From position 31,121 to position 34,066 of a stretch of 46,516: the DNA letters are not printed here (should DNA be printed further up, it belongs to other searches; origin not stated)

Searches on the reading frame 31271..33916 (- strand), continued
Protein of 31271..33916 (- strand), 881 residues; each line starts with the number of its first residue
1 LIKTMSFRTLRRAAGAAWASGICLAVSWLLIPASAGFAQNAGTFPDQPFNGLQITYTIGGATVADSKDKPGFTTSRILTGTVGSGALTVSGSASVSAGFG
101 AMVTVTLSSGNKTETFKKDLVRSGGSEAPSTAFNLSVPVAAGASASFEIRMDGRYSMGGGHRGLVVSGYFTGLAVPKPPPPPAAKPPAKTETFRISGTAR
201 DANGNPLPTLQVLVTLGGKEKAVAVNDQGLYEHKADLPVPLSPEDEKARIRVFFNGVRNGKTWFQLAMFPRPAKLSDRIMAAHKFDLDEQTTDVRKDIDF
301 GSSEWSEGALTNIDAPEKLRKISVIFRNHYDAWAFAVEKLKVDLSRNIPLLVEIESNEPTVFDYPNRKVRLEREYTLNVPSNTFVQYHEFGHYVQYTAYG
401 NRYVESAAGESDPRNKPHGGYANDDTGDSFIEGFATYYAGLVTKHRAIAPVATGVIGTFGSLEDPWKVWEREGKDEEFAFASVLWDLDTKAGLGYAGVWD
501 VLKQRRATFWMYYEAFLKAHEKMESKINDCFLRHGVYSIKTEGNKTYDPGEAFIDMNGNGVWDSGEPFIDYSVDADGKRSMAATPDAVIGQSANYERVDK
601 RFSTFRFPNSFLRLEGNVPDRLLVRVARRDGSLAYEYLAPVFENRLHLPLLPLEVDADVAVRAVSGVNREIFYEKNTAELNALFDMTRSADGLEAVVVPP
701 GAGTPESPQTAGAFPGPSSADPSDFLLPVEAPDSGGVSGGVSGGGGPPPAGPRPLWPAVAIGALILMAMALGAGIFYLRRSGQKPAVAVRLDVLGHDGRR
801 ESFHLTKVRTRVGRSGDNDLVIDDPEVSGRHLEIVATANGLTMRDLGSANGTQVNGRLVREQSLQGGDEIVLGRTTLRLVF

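Call 39: search_protein_families(library=pfam, proteins=[P0128, P0130, P0133, P0134, P0140, P0152, P0197, P0209, P0245, P0136], max_evalue=0.01)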
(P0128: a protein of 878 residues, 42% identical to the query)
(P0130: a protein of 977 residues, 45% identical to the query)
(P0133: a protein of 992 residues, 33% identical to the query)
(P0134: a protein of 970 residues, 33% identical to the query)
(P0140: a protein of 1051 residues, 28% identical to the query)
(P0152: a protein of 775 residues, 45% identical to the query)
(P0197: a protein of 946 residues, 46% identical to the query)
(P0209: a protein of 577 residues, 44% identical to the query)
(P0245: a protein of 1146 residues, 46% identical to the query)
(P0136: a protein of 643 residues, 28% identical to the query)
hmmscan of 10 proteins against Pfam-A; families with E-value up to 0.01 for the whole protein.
P0128 (878 aa): 2 families
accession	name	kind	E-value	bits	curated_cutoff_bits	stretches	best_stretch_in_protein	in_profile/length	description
PF00498.31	FHA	-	4.2e-16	59.6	20.7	1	802-865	1-67/67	FHA domain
PF16697.10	Yop-YscD_cpl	-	5.2e-12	46.3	33.2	1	795-874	12-93/94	Inner membrane component of T3SS, cytoplasmic domain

P0130 (977 aa): 2 families
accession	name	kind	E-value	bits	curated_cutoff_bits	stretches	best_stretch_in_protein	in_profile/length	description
PF02493.26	MORN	-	2.5e-23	80.9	22.5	4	942-963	1-22/23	MORN repeat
PF07661.19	MORN_2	-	0.0031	18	29.6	0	858-875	2-19/22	MORN repeat variant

P0133 (992 aa): 2 families
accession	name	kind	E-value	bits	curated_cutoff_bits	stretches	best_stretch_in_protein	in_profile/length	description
PF13620.12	CarboxypepD_reg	-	0.00013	22.6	32.3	1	346-384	2-42/82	Carboxypeptidase regulatory-like domain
PF06585.17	JHBP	-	0.003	17.2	29.2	0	459-549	88-176/239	Haemolymph juvenile hormone binding protein (JHBP)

P0134 (970 aa): 1 family
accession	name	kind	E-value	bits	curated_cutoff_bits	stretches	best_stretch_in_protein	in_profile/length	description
PF13620.12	CarboxypepD_reg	-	5e-05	24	32.3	1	394-434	2-45/82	Carboxypeptidase regulatory-like domain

P0140 (1051 aa): 0 families

P0152 (775 aa): 0 families

P0197 (946 aa): 8 families
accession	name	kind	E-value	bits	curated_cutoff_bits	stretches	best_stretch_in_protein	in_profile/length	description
PF01835.25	MG2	-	5.7e-12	46.3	32.8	1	414-490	14-87/96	MG2 domain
PF13620.12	CarboxypepD_reg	-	8.9e-08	32.8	32.3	1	419-485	2-56/82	Carboxypeptidase regulatory-like domain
PF00801.26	PKD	-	1.8e-05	25.1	23.5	1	210-278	3-73/80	PKD domain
PF18911.6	PKD_4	-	0.00012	22.5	27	1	202-283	1-82/85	PKD domain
PF01483.27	P_proprotein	-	0.00024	21.6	21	0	435-492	17-77/86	Proprotein convertase P-domain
PF23560.1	GBD_Hemicentin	-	0.0015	18.9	27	0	431-488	33-90/100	Hemicentin galactose-binding domain-like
PF17963.7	Big_9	-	0.0033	18.7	23.6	1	215-284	12-88/89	Bacterial Ig domain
PF20009.4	GEVED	-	0.0041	18.3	24.4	0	118-160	2-47/78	GEVED domain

P0209 (577 aa): 0 families

P0245 (1146 aa): 0 families

P0136 (643 aa): 2 families
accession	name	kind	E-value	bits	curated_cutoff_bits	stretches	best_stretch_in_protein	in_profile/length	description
PF13620.12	CarboxypepD_reg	-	1.3e-05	25.8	32.3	1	62-110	1-51/82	Carboxypeptidase regulatory-like domain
PF13715.12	CarbopepD_reg_2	-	0.0043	17.5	32.2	0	63-109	1-46/88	CarboxypepD_reg-like domain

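Call 52: predict_structure(alignment_id=A1)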
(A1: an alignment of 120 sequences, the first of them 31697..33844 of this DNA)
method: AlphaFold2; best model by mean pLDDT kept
length: 716 residues; sequences in the alignment: 120
mean_pLDDT: 87.0   pTM: 0.72
mean pLDDT of the five models: 87.0, 86.9, 86.9, 85.8, 85.3
residues with pLDDT >= 90: 438; 70-90: 197; 50-70: 37; < 50: 44
segments of 3 or more residues with pLDDT < 50: 1-12, 153-157, 578-582, 682-692, 708-716
pLDDT, mean of each block of 10 residues (from residue 1): 41 71 91 96 94 95 97 94 97 92 93 94 96 77 93 52 89 98 98 95 98 95 97 97 90 90 96 97 92 95 98 97 96 94 94 88 97 91 62 84 90 97 85 90 92 96 98 97 85 96 97 91 93 91 92 87 85 61 69 86 88 80 79 91 83 89 80 80 42 60 59 38
secondary structure, 60 per line:
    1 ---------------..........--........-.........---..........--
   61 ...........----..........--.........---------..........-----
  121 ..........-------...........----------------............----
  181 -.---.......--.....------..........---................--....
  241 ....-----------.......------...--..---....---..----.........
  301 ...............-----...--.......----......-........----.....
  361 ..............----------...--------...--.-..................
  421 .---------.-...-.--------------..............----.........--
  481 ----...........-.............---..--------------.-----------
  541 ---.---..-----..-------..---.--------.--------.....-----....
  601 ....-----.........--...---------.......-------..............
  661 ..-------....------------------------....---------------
elements in order (helices of 4 or more, strands of 3 or more residues): E16-25 E28-35 E37-45 E49-58 E61-71 E76-85 E88-96 E106-115 E121-130 E138-148 E165-176 E186-192 E195-199 E206-215 H219-222 E223-234 E237-244 E256-262 E269-271 H279-282 H292-315 E326-332 E337-339 E344-348 H356-374 H403-421 H452-465 H470-478 H485-495 H497-509 E587-591 E597-604 E610-618 E621-623 E633-639 E647-652 H653-662 E670-673 H698-701

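Call 54: fold_search(model_id=the predicted structure, library=pdb)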
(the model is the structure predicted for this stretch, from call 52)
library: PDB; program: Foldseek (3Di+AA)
matches with E <= 10: 1445; with E <= 0.001: 29
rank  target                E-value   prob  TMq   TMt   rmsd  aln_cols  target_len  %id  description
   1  1ex0_B                5.4e-05  1.00  0.11  0.11  19.4       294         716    8  HUMAN FACTOR XIII, MUTANT W279F ZYMOGEN (released 2003-12-23)
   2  3kpt_A                8.6e-05  0.99  0.10  0.19  18.0       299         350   10  Crystal structure of BcpA, the major pilin subunit of Bacillus cereus (released 2009-11-24)
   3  3kpt_B                1.1e-04  0.99  0.10  0.18  18.1       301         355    9  Crystal structure of BcpA, the major pilin subunit of Bacillus cereus (released 2009-11-24)
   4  5mho_B                1.3e-04  1.00  0.11  0.11  19.2       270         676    9  FXIIIa in complex with the inhibitor ZED2369 (released 2017-12-20)
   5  8cmt_A                1.4e-04  1.00  0.11  0.11  18.5       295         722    8  Structure of the plasma coagulation Factor XIII A2B2 heterotetrameric complex. (released 2024-09-11)
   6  1evu_B                1.6e-04  0.99  0.11  0.11  19.5       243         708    9  HUMAN FACTOR XIII WITH CALCIUM BOUND IN THE ION SITE (released 2000-05-10)
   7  1f13_B                2.1e-04  1.00  0.11  0.11  18.8       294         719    7  RECOMBINANT HUMAN CELLULAR COAGULATION FACTOR XIII (released 1998-08-12)
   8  9qj4_B                2.2e-04  0.97  0.10  0.19  18.8       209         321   13  Structure of the Complement classical and lectin pathway proconvertase, C4b2 (released 2025-12-24)
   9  1ggu_A                2.7e-04  0.99  0.11  0.11  19.5       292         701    8  HUMAN FACTOR XIII WITH CALCIUM BOUND IN THE ION SITE (released 1999-09-16)
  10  6ysq_D                2.7e-04  0.38  0.10  0.11  30.6       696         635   10  The hC4Nb8 complement inhibitory nanobody in complex with C4b (released 2020-06-24)
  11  3rkp_B                2.8e-04  0.97  0.10  0.18  17.0       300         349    9  Crystal structure of BcpA*(D312A), the major pilin subunit of Bacillus cereus (released 2012-05-30)
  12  5jtw_B                3.0e-04  0.28  0.09  0.10  29.1       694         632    9  Crystal structure of complement C4b re-refined using iMDFF (released 2016-08-10)
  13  9uvm                  3.3e-04  0.92  0.10  0.15  21.8       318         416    6  The SeMet pili protein of Streptococcus Sanguinis (released 2026-01-21)
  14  1ggu_B                3.5e-04  1.00  0.11  0.11  19.2       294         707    7  HUMAN FACTOR XIII WITH CALCIUM BOUND IN THE ION SITE (released 1999-09-16)
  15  7b2p_B                3.9e-04  0.38  0.10  0.11  26.9       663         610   10  Cryo-EM structure of complement C4b in complex with nanobody B5 (released 2022-03-02)
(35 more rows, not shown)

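Call 64: find_encoding_contigs(protein=P0001, flank=6000, max_places=5)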
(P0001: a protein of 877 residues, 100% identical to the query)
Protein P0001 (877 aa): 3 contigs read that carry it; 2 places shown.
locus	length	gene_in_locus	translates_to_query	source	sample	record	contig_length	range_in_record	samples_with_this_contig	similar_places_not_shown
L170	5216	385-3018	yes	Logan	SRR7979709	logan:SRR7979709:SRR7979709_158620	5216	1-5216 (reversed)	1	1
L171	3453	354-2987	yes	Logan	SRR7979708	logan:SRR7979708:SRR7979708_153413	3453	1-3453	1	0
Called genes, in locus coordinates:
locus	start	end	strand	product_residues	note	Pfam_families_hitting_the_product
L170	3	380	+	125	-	?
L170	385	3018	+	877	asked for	PF16697:Yop-YscD_cpl, PF00498:FHA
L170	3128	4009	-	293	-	PF00753:Lactamase_B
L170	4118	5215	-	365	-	?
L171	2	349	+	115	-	?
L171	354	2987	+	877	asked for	PF16697:Yop-YscD_cpl, PF00498:FHA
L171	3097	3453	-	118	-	?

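Call 67: search_protein_families(library=padloc, proteins=[window:31271-33916:-], max_evalue=0.001)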
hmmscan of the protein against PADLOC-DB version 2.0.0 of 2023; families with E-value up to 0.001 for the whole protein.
window:31271-33916:- (881 aa): 0 families

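Call 71: list_cluster_members(proteins=[P0129, P0130, P0133, P0134, P0135, P0136, P0137, P0138, P0140, P0142])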
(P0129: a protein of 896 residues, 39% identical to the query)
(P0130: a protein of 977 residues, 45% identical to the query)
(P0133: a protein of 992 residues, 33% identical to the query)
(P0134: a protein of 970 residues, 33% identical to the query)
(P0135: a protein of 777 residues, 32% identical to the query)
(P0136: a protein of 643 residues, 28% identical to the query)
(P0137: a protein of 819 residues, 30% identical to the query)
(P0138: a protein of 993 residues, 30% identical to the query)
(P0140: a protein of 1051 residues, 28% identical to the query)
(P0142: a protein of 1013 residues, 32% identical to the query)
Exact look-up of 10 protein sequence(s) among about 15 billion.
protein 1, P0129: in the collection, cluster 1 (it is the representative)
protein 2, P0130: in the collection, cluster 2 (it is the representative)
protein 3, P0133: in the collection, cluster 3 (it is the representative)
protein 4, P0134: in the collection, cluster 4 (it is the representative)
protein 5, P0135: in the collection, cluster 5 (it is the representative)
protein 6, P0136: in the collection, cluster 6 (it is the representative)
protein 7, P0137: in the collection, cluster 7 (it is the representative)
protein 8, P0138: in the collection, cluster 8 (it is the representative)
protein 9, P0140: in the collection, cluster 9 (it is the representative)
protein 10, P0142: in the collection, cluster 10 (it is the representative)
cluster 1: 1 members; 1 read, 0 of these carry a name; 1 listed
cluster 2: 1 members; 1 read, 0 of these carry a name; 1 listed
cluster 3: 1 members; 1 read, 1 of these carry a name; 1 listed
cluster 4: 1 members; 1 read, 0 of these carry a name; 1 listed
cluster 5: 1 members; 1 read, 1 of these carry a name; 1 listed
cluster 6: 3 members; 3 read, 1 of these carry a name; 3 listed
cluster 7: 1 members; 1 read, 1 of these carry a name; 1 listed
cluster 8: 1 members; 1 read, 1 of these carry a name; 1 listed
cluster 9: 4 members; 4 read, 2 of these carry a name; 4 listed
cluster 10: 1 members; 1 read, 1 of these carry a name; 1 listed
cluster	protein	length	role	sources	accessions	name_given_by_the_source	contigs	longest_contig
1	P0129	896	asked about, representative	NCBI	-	-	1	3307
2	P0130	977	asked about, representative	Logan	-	-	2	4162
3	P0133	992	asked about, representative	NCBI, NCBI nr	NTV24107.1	MAG: hypothetical protein HGA85_07110 [Nanoarchaeota archaeon] | hypothetical protein [Nanoarchaeota archaeon]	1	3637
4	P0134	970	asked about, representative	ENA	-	-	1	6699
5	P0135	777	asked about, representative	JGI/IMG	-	hypothetical protein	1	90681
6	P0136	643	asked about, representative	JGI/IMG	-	-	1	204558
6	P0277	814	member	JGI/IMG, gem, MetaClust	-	\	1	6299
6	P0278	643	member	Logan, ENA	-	-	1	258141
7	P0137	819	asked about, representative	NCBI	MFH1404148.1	MAG: carboxypeptidase-like regulatory domain-containing protein [Candidatus Altiarchaeota ...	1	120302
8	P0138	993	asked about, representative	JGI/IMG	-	hypothetical protein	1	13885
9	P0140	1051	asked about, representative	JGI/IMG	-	hypothetical protein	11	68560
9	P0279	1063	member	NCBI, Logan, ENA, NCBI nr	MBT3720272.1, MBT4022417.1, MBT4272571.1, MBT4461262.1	hypothetical protein HN789_04765 [archaeon] | hypothetical protein [archaeon]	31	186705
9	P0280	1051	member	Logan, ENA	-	-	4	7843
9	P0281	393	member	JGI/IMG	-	-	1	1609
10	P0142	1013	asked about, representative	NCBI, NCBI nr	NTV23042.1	MAG: carboxypeptidase regulatory-like domain-containing protein [Nanoarchaeota archaeon] | carboxypeptidase regulatory-like domain-containing protein [Nanoarchaeota archaeon]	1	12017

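Call 72: list_cluster_members(proteins=[P0131, P0143, P0144, P0146, P0148, P0151, P0156, P0164, P0168, P0173])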
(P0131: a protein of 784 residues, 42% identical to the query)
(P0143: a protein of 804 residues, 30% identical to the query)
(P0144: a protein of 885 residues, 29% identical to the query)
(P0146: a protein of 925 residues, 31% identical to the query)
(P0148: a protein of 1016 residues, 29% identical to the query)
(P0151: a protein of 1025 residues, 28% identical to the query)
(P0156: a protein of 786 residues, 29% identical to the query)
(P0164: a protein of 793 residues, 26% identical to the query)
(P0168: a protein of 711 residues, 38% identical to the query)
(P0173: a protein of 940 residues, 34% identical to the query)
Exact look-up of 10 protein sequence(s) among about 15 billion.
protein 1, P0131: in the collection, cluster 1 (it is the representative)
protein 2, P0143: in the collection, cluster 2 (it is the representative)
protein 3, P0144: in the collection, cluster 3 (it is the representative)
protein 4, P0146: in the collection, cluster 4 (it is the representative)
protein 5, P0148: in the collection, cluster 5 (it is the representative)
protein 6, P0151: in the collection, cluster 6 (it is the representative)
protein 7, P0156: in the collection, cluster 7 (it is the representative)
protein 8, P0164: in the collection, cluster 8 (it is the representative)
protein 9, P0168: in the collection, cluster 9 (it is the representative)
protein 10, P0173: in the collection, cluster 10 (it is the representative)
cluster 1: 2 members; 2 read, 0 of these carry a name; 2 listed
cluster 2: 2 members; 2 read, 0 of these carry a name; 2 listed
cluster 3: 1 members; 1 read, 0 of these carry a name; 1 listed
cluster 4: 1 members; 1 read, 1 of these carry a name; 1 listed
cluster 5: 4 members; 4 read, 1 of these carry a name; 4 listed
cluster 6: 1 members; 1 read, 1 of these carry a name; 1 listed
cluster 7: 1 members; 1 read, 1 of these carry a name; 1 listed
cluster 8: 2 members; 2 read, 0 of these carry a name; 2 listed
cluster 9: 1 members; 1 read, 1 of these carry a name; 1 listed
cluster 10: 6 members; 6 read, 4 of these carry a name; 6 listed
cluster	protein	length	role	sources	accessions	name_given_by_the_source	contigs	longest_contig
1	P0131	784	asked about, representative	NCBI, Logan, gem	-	-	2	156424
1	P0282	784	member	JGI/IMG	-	-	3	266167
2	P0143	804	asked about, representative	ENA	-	-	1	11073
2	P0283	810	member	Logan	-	-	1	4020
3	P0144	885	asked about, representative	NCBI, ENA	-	-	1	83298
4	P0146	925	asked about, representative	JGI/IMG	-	hypothetical protein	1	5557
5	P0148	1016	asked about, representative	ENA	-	-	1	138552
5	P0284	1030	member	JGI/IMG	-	hypothetical protein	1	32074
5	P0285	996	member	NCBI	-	-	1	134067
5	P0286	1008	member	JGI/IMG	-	-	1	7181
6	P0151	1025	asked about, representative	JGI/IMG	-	hypothetical protein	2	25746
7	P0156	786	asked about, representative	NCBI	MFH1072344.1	MAG: carboxypeptidase-like regulatory domain-containing protein [Nanoarchaeota archaeon]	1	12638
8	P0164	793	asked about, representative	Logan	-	-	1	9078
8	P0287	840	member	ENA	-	-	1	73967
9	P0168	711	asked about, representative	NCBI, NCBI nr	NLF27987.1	MAG: hypothetical protein GX592_08830, partial [Clostridiales bacterium] | hypothetical protein [Clostridiales bacterium]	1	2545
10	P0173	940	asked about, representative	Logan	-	-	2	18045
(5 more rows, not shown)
